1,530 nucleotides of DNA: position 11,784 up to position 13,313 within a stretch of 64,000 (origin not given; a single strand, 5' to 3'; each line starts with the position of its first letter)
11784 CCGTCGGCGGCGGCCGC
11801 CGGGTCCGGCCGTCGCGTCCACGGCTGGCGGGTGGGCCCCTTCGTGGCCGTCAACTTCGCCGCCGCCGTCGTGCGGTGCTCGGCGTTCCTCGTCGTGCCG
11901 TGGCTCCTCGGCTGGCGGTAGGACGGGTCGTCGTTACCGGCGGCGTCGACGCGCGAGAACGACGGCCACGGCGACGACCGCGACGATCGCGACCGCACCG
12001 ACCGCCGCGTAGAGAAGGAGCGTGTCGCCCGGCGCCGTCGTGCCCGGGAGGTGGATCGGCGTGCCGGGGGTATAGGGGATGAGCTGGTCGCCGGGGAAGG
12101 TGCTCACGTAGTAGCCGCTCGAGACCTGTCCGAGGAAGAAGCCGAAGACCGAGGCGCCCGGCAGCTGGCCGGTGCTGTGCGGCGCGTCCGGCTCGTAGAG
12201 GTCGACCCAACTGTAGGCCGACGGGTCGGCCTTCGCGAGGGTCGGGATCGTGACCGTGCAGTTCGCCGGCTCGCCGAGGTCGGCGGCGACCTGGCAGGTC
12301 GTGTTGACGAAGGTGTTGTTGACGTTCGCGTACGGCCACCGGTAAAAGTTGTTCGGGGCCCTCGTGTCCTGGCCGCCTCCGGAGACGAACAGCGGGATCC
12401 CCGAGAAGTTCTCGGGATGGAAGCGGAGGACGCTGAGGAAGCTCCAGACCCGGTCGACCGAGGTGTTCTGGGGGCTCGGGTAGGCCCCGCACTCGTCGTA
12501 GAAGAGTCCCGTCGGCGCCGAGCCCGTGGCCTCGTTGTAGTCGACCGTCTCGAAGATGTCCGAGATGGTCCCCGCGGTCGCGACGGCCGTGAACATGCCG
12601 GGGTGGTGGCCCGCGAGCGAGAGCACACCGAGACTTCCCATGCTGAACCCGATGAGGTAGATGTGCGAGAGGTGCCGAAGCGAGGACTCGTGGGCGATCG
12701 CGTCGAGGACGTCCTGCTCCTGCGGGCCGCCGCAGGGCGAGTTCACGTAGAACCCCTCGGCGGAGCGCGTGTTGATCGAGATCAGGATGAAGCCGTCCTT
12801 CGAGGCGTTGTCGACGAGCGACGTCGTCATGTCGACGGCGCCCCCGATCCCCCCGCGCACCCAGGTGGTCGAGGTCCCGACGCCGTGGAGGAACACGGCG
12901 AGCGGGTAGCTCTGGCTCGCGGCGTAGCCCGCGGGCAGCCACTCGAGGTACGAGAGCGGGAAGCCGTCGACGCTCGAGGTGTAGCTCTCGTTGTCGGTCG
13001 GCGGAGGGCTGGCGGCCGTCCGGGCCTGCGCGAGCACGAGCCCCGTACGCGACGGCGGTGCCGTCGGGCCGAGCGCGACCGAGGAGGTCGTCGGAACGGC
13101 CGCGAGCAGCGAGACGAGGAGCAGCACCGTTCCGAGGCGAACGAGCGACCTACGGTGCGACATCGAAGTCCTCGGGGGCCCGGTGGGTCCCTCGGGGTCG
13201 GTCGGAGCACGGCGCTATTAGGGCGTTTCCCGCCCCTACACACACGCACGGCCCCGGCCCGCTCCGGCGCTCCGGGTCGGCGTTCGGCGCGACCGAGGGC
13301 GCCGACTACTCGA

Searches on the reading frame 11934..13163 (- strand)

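Call 45: search_protein_families(library=pfam, proteins=[window:11934-13163:-], max_evalue=0.001)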
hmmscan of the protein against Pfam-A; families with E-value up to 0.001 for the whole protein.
window:11934-13163:- (409 aa): 2 families
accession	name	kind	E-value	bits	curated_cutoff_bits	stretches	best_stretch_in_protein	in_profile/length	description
PF00756.26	Esterase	-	9.9e-05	22.7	22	0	76-196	14-145/251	Putative esterase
PF00561.26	Abhydrolase_1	-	0.00056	20.1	25.8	0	166-205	69-108/245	alpha/beta hydrolase fold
